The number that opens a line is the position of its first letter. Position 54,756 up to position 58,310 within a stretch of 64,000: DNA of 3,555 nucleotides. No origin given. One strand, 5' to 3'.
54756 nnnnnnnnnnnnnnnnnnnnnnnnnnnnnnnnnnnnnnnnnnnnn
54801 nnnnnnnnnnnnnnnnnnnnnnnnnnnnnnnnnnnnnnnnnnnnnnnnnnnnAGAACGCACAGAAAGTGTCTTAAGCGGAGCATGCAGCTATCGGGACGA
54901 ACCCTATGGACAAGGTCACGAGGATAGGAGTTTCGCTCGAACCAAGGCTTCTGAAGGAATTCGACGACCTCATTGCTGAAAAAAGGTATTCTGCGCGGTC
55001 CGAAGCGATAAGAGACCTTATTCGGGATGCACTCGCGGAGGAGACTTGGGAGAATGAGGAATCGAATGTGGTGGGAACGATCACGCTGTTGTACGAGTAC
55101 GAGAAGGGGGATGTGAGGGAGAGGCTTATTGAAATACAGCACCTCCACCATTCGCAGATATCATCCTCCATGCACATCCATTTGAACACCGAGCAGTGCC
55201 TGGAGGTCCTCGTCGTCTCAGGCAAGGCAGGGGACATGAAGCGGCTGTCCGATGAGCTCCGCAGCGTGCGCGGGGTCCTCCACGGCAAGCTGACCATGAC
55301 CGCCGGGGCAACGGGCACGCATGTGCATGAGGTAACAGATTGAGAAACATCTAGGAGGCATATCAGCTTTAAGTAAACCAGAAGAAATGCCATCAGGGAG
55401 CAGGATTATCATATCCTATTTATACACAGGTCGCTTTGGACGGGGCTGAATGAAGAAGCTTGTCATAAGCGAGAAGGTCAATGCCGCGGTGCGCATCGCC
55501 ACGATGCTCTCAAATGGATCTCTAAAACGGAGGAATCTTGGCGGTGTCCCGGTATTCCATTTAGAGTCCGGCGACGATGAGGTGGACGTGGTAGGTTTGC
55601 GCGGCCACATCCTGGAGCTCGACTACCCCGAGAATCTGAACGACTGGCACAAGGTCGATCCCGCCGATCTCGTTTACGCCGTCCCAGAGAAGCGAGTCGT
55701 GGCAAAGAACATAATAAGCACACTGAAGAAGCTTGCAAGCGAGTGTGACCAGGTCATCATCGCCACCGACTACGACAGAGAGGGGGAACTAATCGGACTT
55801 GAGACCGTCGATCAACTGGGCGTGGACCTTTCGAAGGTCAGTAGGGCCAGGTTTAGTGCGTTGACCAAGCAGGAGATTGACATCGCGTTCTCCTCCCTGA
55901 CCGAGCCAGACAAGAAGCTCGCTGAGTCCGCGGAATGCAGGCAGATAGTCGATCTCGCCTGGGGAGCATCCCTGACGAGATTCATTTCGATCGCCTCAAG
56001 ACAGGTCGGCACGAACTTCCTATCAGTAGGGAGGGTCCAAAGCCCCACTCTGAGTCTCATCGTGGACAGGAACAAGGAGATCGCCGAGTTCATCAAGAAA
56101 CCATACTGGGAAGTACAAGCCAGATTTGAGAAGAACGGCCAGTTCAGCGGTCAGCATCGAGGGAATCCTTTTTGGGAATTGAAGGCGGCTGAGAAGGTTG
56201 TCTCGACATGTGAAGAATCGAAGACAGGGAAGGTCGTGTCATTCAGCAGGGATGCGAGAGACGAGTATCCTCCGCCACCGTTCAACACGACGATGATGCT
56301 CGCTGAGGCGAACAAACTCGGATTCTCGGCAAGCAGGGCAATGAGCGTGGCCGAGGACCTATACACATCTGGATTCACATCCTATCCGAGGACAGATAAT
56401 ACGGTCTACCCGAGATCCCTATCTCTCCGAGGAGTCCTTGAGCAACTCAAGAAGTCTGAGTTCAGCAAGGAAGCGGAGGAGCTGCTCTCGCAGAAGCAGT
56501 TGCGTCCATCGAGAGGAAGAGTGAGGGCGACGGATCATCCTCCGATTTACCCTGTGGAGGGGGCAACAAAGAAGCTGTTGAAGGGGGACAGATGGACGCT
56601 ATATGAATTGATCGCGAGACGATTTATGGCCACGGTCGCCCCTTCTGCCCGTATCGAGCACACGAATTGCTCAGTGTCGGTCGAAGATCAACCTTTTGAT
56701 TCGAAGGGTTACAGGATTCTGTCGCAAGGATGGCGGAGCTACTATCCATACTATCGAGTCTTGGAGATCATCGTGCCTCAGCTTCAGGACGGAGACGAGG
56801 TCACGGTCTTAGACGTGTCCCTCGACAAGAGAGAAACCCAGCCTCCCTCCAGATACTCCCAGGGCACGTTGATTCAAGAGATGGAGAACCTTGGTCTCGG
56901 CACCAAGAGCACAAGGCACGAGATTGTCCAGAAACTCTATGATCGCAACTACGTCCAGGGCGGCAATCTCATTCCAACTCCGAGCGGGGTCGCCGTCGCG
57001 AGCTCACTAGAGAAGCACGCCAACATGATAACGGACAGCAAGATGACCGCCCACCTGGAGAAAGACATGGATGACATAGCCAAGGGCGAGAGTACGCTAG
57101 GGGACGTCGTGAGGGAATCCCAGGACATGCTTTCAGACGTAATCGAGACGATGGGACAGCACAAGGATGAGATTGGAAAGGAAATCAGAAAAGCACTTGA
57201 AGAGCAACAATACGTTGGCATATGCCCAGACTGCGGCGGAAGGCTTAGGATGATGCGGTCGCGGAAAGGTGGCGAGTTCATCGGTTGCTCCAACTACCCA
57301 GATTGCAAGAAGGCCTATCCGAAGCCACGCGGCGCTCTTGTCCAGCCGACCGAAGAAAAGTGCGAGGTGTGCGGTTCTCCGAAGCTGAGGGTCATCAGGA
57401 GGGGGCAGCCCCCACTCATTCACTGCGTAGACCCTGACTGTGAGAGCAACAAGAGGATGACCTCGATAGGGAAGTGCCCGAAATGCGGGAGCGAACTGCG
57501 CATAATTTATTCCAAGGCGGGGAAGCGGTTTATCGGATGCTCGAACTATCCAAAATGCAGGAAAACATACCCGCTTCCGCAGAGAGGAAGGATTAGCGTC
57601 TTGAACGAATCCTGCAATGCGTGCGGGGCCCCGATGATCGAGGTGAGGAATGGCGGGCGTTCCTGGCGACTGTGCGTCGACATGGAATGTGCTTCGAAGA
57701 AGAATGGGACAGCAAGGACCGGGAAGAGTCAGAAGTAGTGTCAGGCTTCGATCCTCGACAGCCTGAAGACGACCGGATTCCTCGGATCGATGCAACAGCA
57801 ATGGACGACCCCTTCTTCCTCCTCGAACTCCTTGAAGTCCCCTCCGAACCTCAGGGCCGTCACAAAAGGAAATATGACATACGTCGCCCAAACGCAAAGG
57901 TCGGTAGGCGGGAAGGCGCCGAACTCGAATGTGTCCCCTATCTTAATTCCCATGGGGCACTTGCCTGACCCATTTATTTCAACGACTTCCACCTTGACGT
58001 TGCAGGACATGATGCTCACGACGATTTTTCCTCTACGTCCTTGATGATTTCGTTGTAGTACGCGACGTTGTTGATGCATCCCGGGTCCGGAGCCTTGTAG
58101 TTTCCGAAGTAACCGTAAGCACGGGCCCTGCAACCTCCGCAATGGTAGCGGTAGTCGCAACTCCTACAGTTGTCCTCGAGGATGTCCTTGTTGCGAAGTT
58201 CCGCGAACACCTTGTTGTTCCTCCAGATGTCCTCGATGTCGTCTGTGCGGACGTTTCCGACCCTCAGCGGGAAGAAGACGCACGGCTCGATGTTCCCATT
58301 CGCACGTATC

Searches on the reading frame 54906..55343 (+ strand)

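Call 3: search_protein_families(library=pfam, proteins=[window:54906-55343:+], max_evalue=1)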
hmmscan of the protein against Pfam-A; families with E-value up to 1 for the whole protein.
window:54906-55343:+ (145 aa): 4 families
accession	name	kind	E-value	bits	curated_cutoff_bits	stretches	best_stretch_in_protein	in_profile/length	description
PF08753.17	NikR_C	-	3e-28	98.3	22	1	56-132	1-77/77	NikR C terminal nickel binding domain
PF01402.27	RHH_1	-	7.8e-05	22.9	20.5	1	6-44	1-38/39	Ribbon-helix-helix protein, copG family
PF19839.5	RHH_9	-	0.0072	16.6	23.4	1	3-51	4-51/65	Ribbon-helix-helix protein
PF11253.13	DUF3052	-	0.048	14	22.7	1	21-78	10-68/125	Protein of unknown function (DUF3052)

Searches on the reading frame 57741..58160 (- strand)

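Call 3: search_protein_families(library=pfam, proteins=[window:57741-58160:-], max_evalue=1)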
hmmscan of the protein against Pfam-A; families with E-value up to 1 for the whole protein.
window:57741-58160:- (139 aa): 0 families

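Call 4: search_protein_families(library=ncbifam, proteins=[window:57741-58160:-], max_evalue=1)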
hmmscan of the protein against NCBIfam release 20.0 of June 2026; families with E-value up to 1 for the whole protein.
window:57741-58160:- (139 aa): 2 families
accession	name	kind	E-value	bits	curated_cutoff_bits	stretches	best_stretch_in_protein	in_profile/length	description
TIGR04076.1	TIGR04076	subfamily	8.4e-20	71.1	33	1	54-138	3-90/91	TIGR04076 family protein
NF001062.0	PRK00117.5-2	equivalog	0.12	12.4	336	1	14-39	122-147/164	recombination regulator RecX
